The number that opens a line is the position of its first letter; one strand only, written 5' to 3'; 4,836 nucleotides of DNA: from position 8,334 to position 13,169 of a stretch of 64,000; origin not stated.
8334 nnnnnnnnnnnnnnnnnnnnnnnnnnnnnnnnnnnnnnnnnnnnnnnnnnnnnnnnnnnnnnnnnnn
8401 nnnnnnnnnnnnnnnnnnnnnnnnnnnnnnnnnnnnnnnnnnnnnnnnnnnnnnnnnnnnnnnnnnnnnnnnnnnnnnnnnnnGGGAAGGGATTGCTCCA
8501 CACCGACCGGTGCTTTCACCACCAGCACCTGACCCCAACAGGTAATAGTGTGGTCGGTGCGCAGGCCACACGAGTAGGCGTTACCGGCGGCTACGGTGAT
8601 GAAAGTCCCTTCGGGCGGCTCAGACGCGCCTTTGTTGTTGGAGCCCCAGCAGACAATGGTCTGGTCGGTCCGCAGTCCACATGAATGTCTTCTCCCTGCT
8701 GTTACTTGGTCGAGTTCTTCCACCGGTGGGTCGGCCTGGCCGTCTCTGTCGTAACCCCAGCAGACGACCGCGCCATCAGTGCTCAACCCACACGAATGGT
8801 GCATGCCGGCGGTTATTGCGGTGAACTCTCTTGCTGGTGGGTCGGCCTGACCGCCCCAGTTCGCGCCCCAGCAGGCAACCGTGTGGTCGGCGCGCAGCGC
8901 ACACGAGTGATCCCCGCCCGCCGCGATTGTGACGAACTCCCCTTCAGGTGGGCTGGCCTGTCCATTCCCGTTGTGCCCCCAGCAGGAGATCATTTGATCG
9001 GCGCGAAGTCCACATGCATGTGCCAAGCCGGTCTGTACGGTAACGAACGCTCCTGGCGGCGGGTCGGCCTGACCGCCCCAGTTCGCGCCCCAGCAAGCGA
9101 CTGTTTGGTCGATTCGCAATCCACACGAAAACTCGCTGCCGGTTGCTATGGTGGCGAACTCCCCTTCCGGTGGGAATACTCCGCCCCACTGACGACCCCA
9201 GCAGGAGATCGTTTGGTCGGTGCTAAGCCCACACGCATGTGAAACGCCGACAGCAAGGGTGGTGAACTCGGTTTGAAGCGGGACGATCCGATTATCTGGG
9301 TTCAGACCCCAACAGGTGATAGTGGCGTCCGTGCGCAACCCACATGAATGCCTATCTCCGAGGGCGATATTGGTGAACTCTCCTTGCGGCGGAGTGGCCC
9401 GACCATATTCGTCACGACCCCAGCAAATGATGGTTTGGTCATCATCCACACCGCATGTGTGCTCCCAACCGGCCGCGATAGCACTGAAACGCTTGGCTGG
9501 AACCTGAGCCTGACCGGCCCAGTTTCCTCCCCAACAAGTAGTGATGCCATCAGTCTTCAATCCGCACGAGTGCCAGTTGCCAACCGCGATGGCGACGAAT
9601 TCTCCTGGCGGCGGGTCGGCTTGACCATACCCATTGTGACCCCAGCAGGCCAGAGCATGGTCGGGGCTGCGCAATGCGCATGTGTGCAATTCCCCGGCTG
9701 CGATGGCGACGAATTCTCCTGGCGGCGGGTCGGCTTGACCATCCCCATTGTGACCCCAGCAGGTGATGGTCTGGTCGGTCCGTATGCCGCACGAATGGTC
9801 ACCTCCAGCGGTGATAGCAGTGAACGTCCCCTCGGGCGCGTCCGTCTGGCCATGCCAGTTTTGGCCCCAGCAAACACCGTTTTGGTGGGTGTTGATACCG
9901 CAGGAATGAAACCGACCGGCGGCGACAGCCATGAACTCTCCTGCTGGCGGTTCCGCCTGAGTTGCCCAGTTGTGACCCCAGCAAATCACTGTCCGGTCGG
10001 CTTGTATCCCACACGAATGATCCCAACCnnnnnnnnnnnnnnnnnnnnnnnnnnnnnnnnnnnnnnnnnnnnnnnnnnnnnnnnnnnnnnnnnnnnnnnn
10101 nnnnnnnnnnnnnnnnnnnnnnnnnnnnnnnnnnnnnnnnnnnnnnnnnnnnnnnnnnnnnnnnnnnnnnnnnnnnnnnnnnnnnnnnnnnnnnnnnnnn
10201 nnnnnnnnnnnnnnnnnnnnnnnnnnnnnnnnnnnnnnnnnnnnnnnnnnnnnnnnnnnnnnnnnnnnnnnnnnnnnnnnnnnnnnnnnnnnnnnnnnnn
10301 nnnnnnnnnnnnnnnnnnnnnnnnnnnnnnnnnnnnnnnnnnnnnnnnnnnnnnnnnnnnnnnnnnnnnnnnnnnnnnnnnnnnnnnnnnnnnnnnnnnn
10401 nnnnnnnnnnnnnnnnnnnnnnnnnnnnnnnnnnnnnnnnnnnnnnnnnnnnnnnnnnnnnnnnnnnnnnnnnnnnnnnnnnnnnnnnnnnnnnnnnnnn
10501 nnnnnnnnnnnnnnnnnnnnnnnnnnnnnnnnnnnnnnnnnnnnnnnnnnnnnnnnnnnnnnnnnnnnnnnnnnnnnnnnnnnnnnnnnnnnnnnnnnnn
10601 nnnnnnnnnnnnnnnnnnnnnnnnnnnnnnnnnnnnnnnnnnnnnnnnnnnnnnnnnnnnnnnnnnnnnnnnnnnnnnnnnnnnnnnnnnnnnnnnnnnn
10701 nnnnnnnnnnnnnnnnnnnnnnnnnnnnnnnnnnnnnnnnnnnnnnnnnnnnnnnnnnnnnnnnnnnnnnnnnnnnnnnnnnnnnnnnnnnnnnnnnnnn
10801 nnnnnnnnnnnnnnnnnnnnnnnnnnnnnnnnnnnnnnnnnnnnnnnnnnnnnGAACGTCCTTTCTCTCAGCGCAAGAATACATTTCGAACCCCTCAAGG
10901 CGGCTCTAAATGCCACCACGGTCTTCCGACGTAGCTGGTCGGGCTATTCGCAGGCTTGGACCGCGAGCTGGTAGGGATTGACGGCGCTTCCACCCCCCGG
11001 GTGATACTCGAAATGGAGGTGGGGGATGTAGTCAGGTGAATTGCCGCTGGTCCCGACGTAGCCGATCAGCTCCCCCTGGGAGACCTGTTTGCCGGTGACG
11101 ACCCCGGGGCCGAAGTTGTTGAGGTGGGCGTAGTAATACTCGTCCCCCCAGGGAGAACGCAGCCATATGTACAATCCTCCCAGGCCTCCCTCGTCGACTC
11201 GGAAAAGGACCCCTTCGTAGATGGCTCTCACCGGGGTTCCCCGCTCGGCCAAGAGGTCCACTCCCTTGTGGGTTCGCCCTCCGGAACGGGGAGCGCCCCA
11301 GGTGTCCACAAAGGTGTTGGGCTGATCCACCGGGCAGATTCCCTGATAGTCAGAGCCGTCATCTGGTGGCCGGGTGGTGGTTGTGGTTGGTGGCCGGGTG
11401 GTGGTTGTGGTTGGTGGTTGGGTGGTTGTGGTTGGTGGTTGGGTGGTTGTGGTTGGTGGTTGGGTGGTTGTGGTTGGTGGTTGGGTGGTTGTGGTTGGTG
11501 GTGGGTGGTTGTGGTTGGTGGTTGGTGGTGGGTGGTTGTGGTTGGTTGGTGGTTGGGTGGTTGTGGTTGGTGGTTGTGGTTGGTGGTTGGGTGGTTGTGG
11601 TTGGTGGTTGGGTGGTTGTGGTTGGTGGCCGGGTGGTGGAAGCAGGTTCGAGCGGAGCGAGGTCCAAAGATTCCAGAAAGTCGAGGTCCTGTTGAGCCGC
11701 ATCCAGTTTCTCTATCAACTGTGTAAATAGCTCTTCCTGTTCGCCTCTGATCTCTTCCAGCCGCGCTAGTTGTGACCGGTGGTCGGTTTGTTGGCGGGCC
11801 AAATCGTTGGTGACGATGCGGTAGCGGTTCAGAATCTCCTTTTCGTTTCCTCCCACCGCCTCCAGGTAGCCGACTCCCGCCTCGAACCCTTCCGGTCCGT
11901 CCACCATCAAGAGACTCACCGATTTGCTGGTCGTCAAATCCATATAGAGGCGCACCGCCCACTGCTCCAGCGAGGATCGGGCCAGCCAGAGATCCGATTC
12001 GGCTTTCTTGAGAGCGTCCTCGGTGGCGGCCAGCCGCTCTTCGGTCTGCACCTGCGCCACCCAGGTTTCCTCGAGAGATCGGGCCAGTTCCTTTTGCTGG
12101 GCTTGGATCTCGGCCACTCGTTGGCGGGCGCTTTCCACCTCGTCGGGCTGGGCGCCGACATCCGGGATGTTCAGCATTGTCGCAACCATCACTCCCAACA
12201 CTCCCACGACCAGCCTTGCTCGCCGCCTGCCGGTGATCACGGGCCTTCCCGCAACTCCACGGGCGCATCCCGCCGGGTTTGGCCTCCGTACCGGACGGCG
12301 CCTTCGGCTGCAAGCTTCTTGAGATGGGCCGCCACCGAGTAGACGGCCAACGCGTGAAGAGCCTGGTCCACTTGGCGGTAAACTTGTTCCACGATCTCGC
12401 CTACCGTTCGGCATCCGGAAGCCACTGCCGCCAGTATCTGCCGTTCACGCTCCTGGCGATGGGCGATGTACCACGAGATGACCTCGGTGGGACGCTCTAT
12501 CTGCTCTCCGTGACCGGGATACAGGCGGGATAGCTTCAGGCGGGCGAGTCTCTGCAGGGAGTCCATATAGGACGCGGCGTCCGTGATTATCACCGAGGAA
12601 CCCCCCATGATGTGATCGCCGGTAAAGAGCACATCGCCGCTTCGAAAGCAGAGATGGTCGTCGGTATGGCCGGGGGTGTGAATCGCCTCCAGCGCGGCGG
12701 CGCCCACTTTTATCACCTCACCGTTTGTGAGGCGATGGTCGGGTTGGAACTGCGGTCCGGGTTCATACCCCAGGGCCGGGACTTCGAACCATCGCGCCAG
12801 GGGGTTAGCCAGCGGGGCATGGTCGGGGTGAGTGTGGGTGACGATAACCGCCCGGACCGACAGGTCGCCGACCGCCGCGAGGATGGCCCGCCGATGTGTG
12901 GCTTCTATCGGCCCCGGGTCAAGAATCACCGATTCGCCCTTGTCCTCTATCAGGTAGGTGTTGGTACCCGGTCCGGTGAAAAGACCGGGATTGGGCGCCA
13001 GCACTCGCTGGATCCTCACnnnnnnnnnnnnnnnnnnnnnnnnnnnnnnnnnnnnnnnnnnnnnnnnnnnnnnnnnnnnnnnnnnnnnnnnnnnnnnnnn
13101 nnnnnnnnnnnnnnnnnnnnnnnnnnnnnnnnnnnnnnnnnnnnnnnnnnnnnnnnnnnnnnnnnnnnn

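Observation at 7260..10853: Giant cell-surface protein combining SLH anchors, a double 7-bladed RCC1-like propeller and an M6-like metalloprotease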

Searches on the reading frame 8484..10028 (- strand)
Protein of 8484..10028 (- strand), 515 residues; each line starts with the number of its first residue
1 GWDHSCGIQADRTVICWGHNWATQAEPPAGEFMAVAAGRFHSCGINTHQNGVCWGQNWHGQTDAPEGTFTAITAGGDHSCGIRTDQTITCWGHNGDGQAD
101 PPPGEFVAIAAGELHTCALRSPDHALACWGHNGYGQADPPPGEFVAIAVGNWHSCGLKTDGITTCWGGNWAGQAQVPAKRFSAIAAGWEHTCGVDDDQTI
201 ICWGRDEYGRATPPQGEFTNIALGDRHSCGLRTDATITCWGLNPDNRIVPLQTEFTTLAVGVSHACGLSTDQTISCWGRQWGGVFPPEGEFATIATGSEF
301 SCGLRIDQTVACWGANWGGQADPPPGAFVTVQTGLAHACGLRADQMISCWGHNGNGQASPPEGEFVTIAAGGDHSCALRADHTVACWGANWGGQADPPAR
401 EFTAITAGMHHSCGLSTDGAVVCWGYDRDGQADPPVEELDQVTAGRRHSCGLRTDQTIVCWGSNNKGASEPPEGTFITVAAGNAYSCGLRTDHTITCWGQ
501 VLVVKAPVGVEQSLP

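Call 54: search_solved_structures(query=window:8484-10028:-, max_evalue=1e-10, show_alignments=2)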
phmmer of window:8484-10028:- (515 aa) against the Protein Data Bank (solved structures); distinct sequences matched with E-value up to 1e-10: 5.
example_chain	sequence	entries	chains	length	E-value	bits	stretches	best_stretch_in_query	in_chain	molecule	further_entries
7a0j_AAA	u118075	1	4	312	1.7e-33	119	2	343-503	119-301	Serine/threonine-protein kinase-like protein ACR4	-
7a0k_A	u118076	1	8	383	2.4e-26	95.4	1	89-286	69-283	Predicted protein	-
3qhy_B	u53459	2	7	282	5.1e-21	77.8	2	310-444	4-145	Beta-lactamase inhibitory protein II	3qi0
1jtd_B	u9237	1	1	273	6.8e-21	77.4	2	310-444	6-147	beta-lactamase inhibitor protein II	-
9t9p_A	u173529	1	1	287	1.8e-20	76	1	310-443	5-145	Beta-lactamase inhibitory protein II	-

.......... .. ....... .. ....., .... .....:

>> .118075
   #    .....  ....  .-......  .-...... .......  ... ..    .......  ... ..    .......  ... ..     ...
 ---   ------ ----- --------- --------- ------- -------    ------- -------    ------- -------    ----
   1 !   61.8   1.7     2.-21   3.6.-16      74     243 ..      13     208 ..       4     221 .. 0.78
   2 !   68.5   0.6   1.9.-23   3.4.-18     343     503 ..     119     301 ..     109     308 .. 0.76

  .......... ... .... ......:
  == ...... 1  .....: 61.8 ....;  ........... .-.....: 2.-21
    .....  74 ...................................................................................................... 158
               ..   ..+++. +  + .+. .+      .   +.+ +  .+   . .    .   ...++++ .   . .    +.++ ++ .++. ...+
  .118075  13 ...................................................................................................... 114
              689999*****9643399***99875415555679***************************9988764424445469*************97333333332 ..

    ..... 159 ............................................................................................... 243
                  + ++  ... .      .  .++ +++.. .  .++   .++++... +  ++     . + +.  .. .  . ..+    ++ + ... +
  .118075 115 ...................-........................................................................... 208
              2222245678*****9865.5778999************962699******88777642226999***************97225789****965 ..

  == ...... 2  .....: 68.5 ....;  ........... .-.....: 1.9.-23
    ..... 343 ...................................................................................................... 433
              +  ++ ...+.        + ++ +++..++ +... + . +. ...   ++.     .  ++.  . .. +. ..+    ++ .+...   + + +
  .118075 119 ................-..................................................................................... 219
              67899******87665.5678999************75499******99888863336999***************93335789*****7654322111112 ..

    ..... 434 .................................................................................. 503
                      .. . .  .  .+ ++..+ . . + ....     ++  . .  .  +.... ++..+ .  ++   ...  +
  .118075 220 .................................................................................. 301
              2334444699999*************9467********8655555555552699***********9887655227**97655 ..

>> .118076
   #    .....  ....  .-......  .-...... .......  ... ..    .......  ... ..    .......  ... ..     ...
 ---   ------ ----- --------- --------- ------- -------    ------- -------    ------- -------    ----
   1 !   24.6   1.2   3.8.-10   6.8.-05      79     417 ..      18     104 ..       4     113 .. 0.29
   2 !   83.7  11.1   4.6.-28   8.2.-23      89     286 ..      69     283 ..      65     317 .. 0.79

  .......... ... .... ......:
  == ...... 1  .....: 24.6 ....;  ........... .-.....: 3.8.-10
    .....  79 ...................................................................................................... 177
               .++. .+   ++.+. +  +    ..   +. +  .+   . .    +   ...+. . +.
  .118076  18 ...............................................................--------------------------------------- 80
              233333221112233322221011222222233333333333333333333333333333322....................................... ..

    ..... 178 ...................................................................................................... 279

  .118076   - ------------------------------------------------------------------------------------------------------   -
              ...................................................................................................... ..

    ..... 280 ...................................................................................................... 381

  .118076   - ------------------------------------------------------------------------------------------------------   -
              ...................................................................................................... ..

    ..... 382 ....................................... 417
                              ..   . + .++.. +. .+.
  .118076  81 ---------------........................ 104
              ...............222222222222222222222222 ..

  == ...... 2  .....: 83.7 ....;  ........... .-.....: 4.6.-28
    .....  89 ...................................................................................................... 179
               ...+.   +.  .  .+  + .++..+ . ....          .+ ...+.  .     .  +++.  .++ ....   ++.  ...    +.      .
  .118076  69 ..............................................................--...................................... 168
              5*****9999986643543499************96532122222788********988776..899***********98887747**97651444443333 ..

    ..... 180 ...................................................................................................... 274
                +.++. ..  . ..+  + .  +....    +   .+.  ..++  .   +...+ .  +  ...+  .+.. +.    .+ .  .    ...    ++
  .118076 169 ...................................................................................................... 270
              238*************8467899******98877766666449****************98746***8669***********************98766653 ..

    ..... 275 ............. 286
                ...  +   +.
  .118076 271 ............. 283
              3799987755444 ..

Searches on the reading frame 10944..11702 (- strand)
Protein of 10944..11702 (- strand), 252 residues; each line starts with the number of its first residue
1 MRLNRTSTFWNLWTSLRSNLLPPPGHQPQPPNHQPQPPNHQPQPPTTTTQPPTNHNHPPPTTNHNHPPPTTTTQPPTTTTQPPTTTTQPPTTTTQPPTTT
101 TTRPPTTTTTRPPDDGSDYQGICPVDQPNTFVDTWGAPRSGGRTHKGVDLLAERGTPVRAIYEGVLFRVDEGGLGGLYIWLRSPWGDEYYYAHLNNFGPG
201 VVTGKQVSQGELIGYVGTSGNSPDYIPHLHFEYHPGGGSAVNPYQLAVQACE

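Call 4: search_protein_families(library=pfam, proteins=[window:10944-11702:-], max_evalue=0.1)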
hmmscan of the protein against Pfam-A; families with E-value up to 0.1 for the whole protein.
window:10944-11702:- (252 aa): 1 family
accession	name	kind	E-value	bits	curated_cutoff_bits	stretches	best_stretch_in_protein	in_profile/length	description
PF01551.29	Peptidase_M23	-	2.5e-20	72.9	28.7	1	144-243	2-96/96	Peptidase family M23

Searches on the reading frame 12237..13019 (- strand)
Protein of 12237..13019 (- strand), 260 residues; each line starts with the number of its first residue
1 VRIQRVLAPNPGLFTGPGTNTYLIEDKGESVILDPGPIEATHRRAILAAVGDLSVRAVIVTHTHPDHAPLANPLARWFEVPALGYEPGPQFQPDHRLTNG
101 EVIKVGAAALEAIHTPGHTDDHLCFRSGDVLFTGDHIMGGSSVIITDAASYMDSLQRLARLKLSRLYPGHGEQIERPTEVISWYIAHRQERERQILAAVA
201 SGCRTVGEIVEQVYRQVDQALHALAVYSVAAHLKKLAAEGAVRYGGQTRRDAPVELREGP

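Call 32: search_protein_families(library=pfam, proteins=[window:12237-13019:-], max_evalue=0.001)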
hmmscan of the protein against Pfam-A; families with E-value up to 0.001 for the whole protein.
window:12237-13019:- (260 aa): 4 families
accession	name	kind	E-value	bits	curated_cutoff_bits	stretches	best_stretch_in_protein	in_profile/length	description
PF00753.33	Lactamase_B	-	4.4e-22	79.4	22.7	1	18-170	5-196/196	Metallo-beta-lactamase superfamily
PF17778.7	BLACT_WH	-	3.1e-11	43.5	22.8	1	205-247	1-43/46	Beta-lactamase associated winged helix domain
PF13483.12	Lactamase_B_3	-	5.6e-05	23.6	24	1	18-115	6-80/160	Beta-lactamase superfamily domain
PF19583.5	ODP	-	0.00018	21.9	27.2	0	19-67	3-53/194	ODP family beta lactamase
